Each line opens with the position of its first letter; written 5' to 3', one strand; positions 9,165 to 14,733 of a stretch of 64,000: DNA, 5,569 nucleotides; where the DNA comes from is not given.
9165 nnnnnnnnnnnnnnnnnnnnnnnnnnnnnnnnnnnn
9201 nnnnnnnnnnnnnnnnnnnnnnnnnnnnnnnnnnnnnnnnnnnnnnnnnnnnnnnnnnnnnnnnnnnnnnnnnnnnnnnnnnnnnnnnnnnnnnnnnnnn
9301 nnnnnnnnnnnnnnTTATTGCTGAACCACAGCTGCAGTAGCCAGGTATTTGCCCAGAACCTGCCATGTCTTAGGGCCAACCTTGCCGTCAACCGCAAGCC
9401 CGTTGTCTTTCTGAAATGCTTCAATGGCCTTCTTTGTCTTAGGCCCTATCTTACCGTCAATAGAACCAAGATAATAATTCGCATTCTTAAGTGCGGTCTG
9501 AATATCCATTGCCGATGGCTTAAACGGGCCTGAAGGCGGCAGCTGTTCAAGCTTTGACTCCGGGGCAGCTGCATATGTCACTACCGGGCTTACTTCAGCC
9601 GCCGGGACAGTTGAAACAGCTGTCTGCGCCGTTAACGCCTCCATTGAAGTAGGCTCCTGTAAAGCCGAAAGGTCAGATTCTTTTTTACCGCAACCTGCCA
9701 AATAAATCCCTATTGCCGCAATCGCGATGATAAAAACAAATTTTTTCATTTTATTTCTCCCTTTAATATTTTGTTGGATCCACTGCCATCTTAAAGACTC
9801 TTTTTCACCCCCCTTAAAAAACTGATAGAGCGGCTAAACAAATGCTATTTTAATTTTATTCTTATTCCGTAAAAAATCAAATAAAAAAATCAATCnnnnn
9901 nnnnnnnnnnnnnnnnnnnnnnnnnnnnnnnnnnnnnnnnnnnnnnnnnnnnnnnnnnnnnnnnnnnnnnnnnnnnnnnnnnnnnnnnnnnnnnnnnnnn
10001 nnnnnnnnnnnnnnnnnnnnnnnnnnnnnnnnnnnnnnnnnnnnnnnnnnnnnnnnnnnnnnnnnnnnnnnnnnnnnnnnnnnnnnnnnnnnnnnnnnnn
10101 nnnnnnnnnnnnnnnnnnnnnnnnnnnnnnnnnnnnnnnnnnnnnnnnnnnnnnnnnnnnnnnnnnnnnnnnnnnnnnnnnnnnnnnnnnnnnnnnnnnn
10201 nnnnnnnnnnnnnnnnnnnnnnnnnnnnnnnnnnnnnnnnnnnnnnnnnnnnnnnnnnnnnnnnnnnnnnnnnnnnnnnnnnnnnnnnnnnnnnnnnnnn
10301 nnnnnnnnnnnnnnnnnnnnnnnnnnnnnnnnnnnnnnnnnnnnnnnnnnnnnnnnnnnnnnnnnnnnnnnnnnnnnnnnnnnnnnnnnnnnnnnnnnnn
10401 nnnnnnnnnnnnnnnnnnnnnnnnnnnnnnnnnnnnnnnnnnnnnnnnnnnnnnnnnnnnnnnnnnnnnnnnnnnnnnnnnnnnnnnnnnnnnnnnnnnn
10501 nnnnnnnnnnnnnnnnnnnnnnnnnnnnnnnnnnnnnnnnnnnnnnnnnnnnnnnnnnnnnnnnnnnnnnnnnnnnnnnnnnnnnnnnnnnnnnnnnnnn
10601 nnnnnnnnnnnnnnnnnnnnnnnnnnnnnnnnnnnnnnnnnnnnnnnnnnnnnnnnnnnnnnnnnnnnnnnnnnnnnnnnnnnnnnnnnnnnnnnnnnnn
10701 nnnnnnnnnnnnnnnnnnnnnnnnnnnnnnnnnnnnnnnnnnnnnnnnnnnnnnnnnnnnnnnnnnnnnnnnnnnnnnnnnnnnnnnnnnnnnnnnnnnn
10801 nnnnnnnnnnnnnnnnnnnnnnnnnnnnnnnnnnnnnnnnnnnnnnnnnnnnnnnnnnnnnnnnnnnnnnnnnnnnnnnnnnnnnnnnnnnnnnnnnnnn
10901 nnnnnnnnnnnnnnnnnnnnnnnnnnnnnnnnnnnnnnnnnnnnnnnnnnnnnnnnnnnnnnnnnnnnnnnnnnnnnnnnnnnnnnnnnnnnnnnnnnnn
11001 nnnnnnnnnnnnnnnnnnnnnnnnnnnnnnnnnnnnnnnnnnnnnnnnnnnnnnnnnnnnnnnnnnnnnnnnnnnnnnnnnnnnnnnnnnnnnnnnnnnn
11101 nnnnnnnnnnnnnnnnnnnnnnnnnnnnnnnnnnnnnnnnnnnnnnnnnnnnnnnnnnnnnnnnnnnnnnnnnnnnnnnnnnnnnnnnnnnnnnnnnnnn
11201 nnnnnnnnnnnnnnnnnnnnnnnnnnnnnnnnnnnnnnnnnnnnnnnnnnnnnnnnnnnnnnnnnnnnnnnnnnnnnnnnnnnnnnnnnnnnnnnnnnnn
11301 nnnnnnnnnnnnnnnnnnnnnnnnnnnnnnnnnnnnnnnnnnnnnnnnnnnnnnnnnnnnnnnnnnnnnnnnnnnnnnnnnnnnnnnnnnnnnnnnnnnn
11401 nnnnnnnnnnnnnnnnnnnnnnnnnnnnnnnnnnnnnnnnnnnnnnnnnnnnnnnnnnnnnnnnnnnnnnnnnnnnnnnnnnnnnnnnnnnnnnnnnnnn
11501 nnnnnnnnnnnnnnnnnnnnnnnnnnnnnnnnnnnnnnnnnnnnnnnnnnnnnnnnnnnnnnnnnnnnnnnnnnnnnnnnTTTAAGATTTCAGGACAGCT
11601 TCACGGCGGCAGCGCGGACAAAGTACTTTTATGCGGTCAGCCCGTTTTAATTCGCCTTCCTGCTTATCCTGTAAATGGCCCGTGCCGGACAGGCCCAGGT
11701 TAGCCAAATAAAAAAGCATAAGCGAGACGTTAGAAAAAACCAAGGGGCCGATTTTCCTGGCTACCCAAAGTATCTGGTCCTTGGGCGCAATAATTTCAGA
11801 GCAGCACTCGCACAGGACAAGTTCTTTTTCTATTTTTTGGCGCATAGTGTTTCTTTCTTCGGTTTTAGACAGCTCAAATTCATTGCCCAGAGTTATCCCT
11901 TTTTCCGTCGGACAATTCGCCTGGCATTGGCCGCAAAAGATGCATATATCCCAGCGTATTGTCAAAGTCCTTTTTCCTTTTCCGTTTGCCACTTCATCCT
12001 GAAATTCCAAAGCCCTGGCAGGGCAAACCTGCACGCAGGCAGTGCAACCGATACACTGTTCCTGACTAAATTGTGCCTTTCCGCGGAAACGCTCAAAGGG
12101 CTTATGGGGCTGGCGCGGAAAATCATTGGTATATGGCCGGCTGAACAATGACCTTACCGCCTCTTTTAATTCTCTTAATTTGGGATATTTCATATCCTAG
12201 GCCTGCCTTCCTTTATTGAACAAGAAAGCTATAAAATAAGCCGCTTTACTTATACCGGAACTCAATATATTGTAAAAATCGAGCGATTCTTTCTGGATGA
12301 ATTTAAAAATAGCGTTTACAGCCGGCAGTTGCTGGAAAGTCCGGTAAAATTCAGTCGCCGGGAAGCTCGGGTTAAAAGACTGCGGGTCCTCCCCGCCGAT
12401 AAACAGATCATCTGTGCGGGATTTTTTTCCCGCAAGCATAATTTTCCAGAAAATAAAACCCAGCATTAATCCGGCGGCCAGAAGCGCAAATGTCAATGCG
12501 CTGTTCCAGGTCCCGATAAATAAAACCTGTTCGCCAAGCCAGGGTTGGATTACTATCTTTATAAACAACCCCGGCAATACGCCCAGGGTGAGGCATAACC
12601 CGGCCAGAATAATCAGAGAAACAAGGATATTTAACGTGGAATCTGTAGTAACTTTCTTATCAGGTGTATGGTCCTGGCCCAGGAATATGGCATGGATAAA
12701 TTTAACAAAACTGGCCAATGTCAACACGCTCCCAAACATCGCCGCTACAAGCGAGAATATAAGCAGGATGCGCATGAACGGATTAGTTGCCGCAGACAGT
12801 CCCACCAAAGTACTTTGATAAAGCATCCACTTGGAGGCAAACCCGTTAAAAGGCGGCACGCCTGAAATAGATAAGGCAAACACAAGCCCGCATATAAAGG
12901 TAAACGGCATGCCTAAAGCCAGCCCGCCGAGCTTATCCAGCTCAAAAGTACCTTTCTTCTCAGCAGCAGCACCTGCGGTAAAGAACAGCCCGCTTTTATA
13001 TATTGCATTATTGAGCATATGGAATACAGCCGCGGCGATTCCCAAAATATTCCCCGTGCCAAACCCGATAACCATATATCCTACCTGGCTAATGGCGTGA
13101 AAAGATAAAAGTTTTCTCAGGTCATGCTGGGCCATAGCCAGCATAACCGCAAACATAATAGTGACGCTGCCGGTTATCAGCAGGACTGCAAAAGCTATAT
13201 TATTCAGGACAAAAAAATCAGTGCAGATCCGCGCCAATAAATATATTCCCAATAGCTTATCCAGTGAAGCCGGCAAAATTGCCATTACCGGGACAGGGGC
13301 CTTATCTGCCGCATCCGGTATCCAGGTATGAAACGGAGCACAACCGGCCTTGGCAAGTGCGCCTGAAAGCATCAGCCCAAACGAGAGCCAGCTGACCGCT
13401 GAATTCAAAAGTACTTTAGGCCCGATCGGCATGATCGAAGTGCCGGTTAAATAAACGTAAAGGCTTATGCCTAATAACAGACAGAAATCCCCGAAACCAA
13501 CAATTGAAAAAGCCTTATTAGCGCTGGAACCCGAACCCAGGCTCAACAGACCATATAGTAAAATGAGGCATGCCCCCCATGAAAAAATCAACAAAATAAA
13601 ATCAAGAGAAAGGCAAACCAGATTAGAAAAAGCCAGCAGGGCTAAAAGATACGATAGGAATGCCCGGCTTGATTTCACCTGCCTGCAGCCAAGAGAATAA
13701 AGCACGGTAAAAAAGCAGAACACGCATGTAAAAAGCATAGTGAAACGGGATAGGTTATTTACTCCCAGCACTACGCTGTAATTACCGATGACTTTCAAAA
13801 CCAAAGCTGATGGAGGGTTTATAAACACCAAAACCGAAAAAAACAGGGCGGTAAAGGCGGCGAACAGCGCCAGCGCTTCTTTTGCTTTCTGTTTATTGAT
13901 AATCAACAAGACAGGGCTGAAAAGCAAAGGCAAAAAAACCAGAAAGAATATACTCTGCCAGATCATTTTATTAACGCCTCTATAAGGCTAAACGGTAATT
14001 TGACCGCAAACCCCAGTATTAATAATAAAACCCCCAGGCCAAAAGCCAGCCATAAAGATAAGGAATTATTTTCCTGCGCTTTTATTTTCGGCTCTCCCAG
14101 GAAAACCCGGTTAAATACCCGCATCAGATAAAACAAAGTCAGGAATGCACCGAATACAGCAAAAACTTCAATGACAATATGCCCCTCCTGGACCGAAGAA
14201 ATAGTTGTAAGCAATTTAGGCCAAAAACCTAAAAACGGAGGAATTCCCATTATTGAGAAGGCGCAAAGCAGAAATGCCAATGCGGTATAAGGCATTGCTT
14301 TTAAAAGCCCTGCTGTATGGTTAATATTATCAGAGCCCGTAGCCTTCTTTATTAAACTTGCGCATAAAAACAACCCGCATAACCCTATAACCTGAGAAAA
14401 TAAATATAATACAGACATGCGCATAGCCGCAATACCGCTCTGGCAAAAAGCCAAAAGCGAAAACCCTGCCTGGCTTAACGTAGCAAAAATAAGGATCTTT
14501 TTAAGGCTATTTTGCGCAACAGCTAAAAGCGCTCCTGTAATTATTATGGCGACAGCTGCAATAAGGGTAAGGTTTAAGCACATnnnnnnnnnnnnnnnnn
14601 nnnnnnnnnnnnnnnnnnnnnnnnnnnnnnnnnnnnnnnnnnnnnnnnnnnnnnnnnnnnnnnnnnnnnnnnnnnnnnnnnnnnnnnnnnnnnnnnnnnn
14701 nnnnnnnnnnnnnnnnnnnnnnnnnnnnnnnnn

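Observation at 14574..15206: PhoU-domain protein translationally coupled inside the hydrogenase operon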

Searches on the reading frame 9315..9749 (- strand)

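Call 61: search_protein_families(library=pfam, proteins=[window:9315-9749:-], max_evalue=0.0001)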
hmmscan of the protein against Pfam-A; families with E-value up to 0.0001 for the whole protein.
window:9315-9749:- (144 aa): 2 families
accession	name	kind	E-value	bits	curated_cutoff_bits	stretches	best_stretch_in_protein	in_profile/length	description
PF01471.23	PG_binding_1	-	5.7e-19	68.5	23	1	81-132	6-57/57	Putative peptidoglycan binding domain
PF09374.15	PG_binding_3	-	4.3e-06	27.3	24.6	0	91-111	13-33/76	Predicted Peptidoglycan domain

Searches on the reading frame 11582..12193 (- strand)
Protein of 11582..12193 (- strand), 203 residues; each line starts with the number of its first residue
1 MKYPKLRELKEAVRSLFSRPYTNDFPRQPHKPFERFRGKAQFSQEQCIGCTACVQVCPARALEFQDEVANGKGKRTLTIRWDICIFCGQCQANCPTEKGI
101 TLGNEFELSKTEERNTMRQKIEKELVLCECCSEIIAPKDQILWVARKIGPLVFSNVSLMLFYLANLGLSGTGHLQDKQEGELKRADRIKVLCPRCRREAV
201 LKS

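Call 5: search_protein_families(library=pfam, proteins=[window:11582-12193:-], max_evalue=0.01)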
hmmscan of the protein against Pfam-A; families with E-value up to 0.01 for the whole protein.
window:11582-12193:- (203 aa): 14 families
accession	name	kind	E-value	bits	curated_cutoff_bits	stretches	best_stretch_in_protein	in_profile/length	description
PF12838.12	Fer4_7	-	1.4e-12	48.3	27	1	46-97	1-51/52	4Fe-4S dicluster domain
PF00037.32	Fer4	-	4.8e-10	39.3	21.1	2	41-63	2-24/24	4Fe-4S binding domain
PF13187.11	Fer4_9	-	4.9e-09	36.5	27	2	46-97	1-50/52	4Fe-4S dicluster domain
PF14697.11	Fer4_21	-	7.4e-09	36.1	35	1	40-102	1-59/59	4Fe-4S dicluster domain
PF13237.11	Fer4_10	-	9.9e-08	32.2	25.5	1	42-95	4-53/53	4Fe-4S dicluster domain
PF12837.12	Fer4_6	-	2.9e-07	30.6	25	1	40-62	2-24/24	4Fe-4S binding domain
PF13459.11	Fer4_15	-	9.2e-06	26.7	22.4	0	44-61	5-22/66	4Fe-4S single cluster domain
PF12797.12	Fer4_2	-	1.6e-05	25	24.5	1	42-59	5-22/22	4Fe-4S binding domain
PF25160.1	LdpA_Fe-S-bd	-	3.3e-05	24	27.6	2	53-98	9-42/49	LdpA Fe-S cluster-binding domain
PF13484.11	Fer4_16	-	6.2e-05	24.1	30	1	46-71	1-27/66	4Fe-4S double cluster binding domain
PF13183.11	Fer4_8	-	0.00014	22.7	27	1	44-96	2-66/68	4Fe-4S dicluster domain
PF17179.9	Fer4_22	-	0.0022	19.3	27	0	39-59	73-93/95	4Fe-4S dicluster domain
PF13534.11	Fer4_17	-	0.0024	18.8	22.2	1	46-96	1-58/61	4Fe-4S dicluster domain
PF12800.12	Fer4_4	-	0.0056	17.4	24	0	45-59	2-16/17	4Fe-4S binding domain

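Call 6: search_protein_families(library=ncbifam, proteins=[window:11582-12193:-], max_evalue=0.01)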
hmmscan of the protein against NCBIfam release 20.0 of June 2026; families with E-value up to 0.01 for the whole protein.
window:11582-12193:- (203 aa): 88 families (the best 25 are shown)
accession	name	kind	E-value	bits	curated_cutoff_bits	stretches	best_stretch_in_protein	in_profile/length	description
NF009053.0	PRK12387.1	subfamily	1.5e-27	96.5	204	1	20-150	13-139/180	formate hydrogenlyase complex iron-sulfur subunit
TIGR01971.1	NuoI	subfamily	3.2e-23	81.6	113.05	1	13-119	6-117/121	NADH-quinone oxidoreductase, chain I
NF006076.0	PRK08222.1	equivalog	4.4e-23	82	270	1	22-144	15-133/181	hydrogenase 4 subunit H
NF004537.0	PRK05888.1-3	equivalog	9.2e-21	74.3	163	1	13-117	31-147/204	NADH-quinone oxidoreductase subunit NuoI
NF006221.0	PRK08348.1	subfamily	1.2e-20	73.6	124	1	8-114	6-106/136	NADH-plastoquinone oxidoreductase subunit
NF004540.0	PRK05888.2-1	equivalog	6e-19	68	215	1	7-112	6-115/139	NADH-quinone oxidoreductase subunit NuoI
TIGR00403.1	ndhI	equivalog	1.8e-16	60.2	302.35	1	18-115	35-134/183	NAD(P)H-quinone oxidoreductase subunit I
NF004545.0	PRK05888.3-1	equivalog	4.6e-15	55.6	229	1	10-115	31-138/154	NADH-quinone oxidoreductase subunit NuoI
NF004536.0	PRK05888.1-1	equivalog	4.8e-14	52.1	212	1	6-120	14-134/180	NADH-quinone oxidoreductase subunit NuoI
NF004538.0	PRK05888.1-4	equivalog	6e-14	52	135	1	8-127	19-143/162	NADH-quinone oxidoreductase subunit NuoI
NF004539.0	PRK05888.1-5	equivalog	1.1e-13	51.2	225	1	9-123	20-139/162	NADH-quinone oxidoreductase subunit NuoI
NF040612.1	F420_dehyd_FpoI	exception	3.5e-13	49.5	180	1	6-97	3-97/135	F420H2 dehydrogenase subunit FpoI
NF004543.0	PRK05888.2-5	equivalog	5.5e-13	48.9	243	1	13-97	27-113/217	NADH-quinone oxidoreductase subunit NuoI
NF042909.1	FMH_DH_FwdF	exception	6.5e-13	48.5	375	1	35-98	247-310/336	tungsten-dependent formylmethanofuran dehydrogenase subunit FwdF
NF004541.0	PRK05888.2-2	equivalog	7.1e-11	42.2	217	1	34-97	50-109/168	NADH-quinone oxidoreductase subunit NuoI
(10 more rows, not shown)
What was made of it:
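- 11582..12193 (-): NuoI/HycF-like 2x[4Fe-4S] subunit, last hydrogenase gene. Pfam Fer4 families and NCBIfam NF009053/NuoI hits (calls 5, 6).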

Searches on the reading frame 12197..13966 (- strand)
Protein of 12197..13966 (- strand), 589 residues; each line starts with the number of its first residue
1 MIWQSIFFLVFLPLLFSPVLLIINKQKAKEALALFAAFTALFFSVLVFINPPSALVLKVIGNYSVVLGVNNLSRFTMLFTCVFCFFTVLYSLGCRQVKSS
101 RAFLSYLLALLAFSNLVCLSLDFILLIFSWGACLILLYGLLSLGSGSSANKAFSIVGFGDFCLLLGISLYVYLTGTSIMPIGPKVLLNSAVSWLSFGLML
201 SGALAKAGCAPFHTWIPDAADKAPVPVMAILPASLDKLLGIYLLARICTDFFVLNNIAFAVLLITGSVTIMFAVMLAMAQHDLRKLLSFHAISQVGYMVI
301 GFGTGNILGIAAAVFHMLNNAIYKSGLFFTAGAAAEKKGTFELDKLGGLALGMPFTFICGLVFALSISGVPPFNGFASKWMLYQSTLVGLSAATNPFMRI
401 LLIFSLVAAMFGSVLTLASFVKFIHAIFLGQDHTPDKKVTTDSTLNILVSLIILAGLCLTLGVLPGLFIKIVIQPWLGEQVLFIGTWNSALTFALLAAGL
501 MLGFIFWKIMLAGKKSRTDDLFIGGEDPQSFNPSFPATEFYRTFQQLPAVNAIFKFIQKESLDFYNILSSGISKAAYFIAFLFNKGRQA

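Call 5: search_protein_families(library=pfam, proteins=[window:12197-13966:-], max_evalue=0.01)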
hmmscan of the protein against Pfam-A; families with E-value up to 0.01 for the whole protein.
window:12197-13966:- (589 aa): 1 family
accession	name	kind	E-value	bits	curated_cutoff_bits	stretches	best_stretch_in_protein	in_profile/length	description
PF00361.26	Proton_antipo_M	-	2.4e-46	158.7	21.5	1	121-385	2-274/294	NADH:quinone oxidoreductase/Mrp antiporter, TM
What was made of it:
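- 12197..13966 (-): Antiporter-like subunit (589 aa). Pfam Proton_antipo_M (call 5).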

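Call 6: search_protein_families(library=ncbifam, proteins=[window:12197-13966:-], max_evalue=0.01)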
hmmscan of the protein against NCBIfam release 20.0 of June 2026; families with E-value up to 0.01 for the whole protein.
window:12197-13966:- (589 aa): 70 families (the best 25 are shown)
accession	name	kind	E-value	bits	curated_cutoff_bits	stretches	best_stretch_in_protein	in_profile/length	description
NF006419.0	PRK08668.1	equivalog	2.8e-66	224.6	617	1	6-568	4-585/613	NADH dehydrogenase subunit M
NF006240.0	PRK08376.1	subfamily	1.7e-56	192.2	662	1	8-475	9-502/521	putative monovalent cation/H+ antiporter subunit D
NF009310.0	PRK12668.1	equivalog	1.3e-53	182.7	564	1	11-520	10-485/584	Na(+)/H(+) antiporter subunit D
NF005086.0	PRK06521.1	equivalog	4.4e-52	177.4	667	1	31-472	38-499/669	hydrogenase 4 subunit B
NF009285.0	PRK12645.1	equivalog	2.2e-48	165.1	1028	1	69-475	76-503/804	Na+/H+ antiporter subunit A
TIGR00940.1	2a6301s01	subfamily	3.5e-47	161.2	920.45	1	10-475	5-499/793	monovalent cation:proton antiporter subunit A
NF009288.0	PRK12648.1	equivalog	6.1e-47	160.3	1104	1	6-474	3-480/954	monovalent cation/H+ antiporter subunit A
NF005141.0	PRK06590.1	equivalog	6.8e-45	154.1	556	1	5-510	4-513/615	NADH-quinone oxidoreductase subunit L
NF009287.0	PRK12647.1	equivalog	4.6e-44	151.1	937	1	9-477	6-479/773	putative monovalent cation/H+ antiporter subunit A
NF006418.0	PRK08667.1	equivalog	2.6e-43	148.5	794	1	12-466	11-487/644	hydrogenase membrane subunit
NF009289.0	PRK12649.1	equivalog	4.9e-43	147.6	1117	1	119-483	129-503/789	putative monovalent cation/H+ antiporter subunit A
TIGR01972.1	NDH_I_M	subfamily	1.4e-42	146.1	263.8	1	8-472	3-475/486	NADH-quinone oxidoreductase subunit M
NF004920.0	PRK06277.1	equivalog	2.7e-42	145.2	578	1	8-473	6-469/478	energy conserving hydrogenase EhbF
NF005097.0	PRK06525.1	equivalog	3.9e-42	144.6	430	1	10-458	9-468/480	hydrogenase 4 subunit D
TIGR01974.1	NDH_I_L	subfamily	1.2e-40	140.1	407.5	1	6-509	3-532/630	NADH-quinone oxidoreductase subunit L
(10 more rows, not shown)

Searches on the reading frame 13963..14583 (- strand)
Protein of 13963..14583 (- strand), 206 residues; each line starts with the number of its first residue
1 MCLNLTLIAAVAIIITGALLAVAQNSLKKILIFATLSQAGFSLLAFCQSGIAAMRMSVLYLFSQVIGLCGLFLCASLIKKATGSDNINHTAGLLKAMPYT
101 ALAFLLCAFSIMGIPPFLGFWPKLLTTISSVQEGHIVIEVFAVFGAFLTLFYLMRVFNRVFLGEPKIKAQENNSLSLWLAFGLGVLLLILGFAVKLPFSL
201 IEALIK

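Call 5: search_protein_families(library=pfam, proteins=[window:13963-14583:-], max_evalue=0.01)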
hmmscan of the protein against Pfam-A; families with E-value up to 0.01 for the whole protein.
window:13963-14583:- (206 aa): 1 family
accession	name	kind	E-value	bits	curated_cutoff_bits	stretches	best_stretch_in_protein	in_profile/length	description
PF00361.26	Proton_antipo_M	-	2.6e-25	89.7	21.5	1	6-149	150-294/294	NADH:quinone oxidoreductase/Mrp antiporter, TM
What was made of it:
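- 13963..14583 (-): Truncated antiporter-like (NuoL/M/N / MrpD-type) gene of 206 aa. Its start overlaps the PhoU-like gene by 10 nt. Pfam Proton_antipo_M, C-terminal half only (call 5).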

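Call 6: search_protein_families(library=ncbifam, proteins=[window:13963-14583:-], max_evalue=0.01)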
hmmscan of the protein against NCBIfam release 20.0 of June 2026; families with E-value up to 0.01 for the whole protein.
window:13963-14583:- (206 aa): 70 families (the best 25 are shown)
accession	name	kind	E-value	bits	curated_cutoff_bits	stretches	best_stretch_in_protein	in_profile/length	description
NF009306.0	PRK12663.1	equivalog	1.7e-30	106.3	542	1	6-193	276-466/498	Na+/H+ antiporter subunit D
TIGR01770.1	NDH_I_N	subfamily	2.3e-29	102.7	332.6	1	4-195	273-466/472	NADH-quinone oxidoreductase subunit NuoN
NF006238.0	PRK08375.1-4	equivalog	2.5e-28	99.2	626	1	3-173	271-441/531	putative monovalent cation/H+ antiporter subunit D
NF005818.0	PRK07691.1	equivalog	3.5e-28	98.8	586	1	5-176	277-448/496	Na+/H+ antiporter subunit D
NF005141.0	PRK06590.1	equivalog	6.9e-26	91.3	556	1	6-195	282-469/615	NADH-quinone oxidoreductase subunit L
NF004442.0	PRK05777.1-5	equivalog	1.2e-25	90.5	523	1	7-193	278-466/483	NADH-quinone oxidoreductase subunit NuoN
NF009308.0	PRK12665.1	equivalog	1.3e-24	86.7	585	1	5-169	279-446/531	Na+/H+ antiporter subunit D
NF006419.0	PRK08668.1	equivalog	1.8e-24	86.5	617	1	5-202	276-472/613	NADH dehydrogenase subunit M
NF006240.0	PRK08376.1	subfamily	5.1e-24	85.1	662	1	7-192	291-488/521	putative monovalent cation/H+ antiporter subunit D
TIGR01974.1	NDH_I_L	subfamily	1e-23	84.2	407.5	1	5-188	285-473/630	NADH-quinone oxidoreductase subunit L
NF004440.0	PRK05777.1-3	equivalog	1.3e-23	83.7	519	1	7-192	274-459/477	NADH-quinone oxidoreductase subunit NuoN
NF009287.0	PRK12647.1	equivalog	4.4e-23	81.7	937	1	5-195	274-468/773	putative monovalent cation/H+ antiporter subunit A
NF002701.0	PRK02504.1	equivalog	1.1e-22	80.2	569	1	8-183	281-458/513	NAD(P)H-quinone oxidoreductase subunit N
NF006241.0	PRK08377.1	equivalog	1.3e-22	80.5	645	1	3-192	273-461/494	NADH dehydrogenase subunit N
TIGR01972.1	NDH_I_M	subfamily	2.6e-22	79.2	263.8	1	5-201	275-475/486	NADH-quinone oxidoreductase subunit M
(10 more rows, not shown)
